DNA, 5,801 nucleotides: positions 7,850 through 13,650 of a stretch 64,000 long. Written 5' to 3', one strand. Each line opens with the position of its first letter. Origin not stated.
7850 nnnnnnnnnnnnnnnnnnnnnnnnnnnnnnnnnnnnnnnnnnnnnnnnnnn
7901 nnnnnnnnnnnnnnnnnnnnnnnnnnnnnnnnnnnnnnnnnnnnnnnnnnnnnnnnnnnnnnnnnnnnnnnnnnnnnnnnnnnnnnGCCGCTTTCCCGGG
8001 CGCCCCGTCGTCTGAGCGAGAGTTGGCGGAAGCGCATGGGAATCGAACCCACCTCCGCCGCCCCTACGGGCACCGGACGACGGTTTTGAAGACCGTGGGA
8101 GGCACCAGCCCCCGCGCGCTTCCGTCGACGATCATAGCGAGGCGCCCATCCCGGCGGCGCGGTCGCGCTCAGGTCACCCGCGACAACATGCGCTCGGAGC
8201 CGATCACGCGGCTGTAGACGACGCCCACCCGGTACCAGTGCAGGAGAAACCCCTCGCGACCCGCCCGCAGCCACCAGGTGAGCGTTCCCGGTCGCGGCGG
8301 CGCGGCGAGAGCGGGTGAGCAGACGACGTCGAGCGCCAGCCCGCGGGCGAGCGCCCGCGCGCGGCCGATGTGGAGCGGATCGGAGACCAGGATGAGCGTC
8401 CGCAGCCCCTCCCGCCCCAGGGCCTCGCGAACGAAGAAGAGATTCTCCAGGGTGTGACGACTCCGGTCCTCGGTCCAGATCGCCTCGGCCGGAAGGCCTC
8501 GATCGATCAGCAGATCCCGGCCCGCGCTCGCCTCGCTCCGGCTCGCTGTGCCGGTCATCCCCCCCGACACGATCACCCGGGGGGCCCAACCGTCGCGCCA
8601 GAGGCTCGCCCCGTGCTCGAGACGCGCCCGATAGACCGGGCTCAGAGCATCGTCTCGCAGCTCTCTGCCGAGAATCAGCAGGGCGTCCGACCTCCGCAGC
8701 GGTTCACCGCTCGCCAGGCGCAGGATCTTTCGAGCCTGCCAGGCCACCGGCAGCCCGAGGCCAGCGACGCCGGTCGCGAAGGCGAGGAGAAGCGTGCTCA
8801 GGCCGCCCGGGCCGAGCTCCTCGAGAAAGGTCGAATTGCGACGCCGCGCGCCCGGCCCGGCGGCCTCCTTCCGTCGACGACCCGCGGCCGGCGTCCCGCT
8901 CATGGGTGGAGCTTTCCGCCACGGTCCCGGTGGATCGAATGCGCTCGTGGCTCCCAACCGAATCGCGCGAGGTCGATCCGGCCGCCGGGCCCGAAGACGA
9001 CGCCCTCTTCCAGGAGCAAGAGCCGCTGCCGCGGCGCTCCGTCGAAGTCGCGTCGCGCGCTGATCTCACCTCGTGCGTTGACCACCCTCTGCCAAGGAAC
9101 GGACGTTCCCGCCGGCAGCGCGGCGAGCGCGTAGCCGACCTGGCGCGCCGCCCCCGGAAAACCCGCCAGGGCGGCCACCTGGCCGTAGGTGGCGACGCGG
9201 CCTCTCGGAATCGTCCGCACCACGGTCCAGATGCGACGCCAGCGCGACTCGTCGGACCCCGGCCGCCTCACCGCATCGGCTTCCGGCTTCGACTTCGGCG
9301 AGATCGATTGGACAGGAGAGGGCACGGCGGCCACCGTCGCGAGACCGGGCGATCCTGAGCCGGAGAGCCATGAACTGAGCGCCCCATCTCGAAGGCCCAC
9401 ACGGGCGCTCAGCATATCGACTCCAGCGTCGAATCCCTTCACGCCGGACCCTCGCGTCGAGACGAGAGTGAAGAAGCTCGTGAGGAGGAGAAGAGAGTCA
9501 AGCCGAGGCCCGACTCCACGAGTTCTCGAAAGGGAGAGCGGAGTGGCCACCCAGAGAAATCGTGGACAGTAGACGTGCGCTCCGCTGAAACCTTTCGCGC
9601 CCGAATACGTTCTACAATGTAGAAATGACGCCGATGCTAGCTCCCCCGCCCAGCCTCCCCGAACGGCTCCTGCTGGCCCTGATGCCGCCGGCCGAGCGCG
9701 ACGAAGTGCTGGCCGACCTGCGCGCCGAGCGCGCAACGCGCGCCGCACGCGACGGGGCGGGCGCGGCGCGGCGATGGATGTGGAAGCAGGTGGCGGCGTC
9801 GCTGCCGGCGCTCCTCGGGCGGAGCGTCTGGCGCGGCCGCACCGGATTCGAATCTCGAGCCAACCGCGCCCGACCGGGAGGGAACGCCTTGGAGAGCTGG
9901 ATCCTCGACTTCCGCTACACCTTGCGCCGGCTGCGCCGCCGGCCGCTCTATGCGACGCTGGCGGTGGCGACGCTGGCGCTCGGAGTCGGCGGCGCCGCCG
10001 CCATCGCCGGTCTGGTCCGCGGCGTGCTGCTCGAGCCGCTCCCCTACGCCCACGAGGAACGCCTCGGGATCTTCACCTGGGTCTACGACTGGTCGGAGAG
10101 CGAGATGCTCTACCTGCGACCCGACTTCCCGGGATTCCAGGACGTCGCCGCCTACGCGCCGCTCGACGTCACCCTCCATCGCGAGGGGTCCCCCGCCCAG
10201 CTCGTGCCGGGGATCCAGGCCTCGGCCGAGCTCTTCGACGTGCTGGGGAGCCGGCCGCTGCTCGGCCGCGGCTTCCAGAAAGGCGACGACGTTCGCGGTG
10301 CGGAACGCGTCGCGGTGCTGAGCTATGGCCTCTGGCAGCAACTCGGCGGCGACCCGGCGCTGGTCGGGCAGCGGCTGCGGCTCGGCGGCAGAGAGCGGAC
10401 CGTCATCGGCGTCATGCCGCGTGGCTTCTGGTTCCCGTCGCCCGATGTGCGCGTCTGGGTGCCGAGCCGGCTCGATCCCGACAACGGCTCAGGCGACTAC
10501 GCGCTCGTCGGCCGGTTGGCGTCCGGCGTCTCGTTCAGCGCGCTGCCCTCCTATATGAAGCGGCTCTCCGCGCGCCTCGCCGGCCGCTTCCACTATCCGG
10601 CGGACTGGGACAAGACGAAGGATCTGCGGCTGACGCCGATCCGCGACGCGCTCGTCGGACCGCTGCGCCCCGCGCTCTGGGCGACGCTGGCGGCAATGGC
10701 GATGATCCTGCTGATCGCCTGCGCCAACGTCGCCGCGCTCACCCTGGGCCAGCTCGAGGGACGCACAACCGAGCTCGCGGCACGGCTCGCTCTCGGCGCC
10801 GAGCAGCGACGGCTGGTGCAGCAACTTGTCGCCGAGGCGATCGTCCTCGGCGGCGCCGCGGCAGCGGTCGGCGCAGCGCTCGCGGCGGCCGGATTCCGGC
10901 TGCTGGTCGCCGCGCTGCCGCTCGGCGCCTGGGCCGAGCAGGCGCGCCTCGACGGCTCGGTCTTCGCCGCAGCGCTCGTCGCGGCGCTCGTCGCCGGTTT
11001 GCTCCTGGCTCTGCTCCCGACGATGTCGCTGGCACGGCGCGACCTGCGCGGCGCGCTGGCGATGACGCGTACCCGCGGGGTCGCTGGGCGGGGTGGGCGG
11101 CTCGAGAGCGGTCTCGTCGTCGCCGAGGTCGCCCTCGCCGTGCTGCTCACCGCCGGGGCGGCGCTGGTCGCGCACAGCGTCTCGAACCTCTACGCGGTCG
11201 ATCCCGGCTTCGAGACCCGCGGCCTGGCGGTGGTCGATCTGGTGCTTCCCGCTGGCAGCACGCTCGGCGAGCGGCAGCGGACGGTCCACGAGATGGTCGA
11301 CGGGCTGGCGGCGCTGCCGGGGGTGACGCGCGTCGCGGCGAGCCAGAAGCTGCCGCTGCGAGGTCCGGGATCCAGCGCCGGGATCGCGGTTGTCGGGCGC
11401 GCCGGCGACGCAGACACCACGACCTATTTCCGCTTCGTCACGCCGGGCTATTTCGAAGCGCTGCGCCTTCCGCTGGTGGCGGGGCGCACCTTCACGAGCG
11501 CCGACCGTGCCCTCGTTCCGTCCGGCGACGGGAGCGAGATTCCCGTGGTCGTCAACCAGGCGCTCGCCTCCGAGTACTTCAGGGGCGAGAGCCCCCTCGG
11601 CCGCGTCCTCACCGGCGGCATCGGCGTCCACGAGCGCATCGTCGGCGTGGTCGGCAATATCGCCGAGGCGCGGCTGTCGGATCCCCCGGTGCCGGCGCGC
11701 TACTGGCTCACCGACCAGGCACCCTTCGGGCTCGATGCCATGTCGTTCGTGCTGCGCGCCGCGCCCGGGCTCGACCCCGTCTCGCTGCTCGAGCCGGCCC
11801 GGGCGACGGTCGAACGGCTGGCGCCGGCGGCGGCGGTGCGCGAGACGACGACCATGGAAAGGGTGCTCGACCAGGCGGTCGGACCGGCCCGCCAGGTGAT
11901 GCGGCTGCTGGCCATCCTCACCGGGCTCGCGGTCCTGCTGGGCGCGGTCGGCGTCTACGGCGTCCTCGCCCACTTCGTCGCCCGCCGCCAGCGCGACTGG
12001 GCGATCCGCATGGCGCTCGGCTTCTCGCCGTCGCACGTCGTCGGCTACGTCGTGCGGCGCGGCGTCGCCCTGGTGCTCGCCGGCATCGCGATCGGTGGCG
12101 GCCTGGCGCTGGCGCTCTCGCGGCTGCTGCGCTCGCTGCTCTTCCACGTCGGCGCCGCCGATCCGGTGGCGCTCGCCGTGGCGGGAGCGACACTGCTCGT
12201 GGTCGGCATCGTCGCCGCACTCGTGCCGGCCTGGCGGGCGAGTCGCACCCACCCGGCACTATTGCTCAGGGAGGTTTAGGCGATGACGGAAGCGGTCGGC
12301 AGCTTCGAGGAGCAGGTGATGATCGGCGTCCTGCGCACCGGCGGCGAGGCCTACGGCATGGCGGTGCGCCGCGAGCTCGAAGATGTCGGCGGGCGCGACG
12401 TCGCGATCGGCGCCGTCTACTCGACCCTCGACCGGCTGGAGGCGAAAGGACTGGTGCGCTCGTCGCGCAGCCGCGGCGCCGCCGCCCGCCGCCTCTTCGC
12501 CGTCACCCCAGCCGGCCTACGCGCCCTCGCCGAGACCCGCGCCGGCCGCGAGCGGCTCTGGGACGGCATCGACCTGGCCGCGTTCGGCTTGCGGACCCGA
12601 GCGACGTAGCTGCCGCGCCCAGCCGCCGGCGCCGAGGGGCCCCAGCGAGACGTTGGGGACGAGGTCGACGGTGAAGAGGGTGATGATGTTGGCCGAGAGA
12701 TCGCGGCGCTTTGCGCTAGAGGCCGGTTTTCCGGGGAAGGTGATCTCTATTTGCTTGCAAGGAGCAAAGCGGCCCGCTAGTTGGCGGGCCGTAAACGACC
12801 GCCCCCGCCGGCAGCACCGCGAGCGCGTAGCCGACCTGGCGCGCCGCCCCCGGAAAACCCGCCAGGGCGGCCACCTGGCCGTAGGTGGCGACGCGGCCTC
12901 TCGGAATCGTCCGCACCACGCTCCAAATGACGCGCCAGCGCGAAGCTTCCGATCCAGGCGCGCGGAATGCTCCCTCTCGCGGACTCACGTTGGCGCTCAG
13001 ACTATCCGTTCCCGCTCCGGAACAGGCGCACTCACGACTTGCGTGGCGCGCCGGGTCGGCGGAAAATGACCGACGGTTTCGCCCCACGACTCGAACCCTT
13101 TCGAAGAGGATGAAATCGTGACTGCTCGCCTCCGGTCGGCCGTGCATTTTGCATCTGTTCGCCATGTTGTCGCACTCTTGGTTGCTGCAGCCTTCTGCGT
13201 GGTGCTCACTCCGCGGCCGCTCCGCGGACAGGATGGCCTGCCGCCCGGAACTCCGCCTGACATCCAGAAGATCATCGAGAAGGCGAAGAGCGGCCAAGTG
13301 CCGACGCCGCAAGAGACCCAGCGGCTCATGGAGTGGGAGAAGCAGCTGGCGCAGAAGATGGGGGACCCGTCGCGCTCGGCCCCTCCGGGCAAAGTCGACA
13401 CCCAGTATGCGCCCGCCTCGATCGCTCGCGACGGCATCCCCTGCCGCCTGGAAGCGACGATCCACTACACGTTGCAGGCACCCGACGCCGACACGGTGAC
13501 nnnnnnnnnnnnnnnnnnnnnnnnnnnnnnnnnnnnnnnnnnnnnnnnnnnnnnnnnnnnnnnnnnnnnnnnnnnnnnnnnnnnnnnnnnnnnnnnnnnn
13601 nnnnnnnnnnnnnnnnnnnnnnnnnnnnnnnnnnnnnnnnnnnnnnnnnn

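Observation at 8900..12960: ATL gene fragment duplicated as ~165-bp direct repeats flanking the ADOP-permease/PadR pair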

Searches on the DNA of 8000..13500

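Call 41: search_rna_families(source=window, start=8000, end=13500, threshold=evalue, max_evalue=1)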
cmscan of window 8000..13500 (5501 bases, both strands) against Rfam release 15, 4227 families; matches with E-value up to 1: 2.
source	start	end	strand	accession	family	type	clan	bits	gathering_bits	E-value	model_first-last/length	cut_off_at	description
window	8028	8123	-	RF01852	tRNA-Sec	Gene; tRNA;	CL00001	74.3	47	1.9e-14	1-91/91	no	Selenocysteine transfer RNA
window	9951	10014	+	RF01059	mir-598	Gene; miRNA;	-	27.6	69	0.013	1-80/80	no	mir-598 microRNA precursor family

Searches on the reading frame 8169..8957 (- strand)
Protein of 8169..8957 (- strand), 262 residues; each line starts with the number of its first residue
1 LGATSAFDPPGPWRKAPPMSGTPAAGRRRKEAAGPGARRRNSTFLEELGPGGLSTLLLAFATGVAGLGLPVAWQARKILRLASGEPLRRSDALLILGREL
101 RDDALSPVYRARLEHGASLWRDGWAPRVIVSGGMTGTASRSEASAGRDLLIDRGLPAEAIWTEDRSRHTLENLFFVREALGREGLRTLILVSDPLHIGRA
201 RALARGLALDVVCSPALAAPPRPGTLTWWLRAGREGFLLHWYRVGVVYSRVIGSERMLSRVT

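Call 6: search_protein_families(library=pfam, proteins=[window:8169-8957:-], max_evalue=0.01)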
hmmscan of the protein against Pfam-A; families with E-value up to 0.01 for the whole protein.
window:8169-8957:- (262 aa): 1 family
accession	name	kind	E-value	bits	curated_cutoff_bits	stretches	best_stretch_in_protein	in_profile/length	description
PF02698.23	DUF218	-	2.7e-26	92.5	27.6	1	91-216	1-109/133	DUF218 domain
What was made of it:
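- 8169..8903 (-): DUF218 gene, translationally coupled to ATL copy A. This is native, conserved context. PF02698 (call 6).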

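Call 46: find_encoding_contigs(protein=window:8169-8903:-, flank=3000, max_places=6)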
Protein window:8169-8903:- (244 aa): 1 contig read that carries it; 1 place shown.
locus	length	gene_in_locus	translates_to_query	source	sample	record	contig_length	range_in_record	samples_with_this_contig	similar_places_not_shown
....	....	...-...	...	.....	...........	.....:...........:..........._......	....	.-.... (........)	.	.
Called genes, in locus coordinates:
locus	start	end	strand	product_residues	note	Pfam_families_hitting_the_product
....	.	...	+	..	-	?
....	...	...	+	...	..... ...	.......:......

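Call 58: search_protein_families(library=ncbifam, proteins=[window:8169-8903:-], max_evalue=0.001)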
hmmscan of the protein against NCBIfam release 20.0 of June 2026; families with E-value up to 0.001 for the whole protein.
window:8169-8903:- (244 aa): 1 family
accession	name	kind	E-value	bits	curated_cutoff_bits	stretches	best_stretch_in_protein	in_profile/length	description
NF007794.0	PRK10494.1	equivalog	1.2e-05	24.9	205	1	93-199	107-210/259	envelope biogenesis factor ElyC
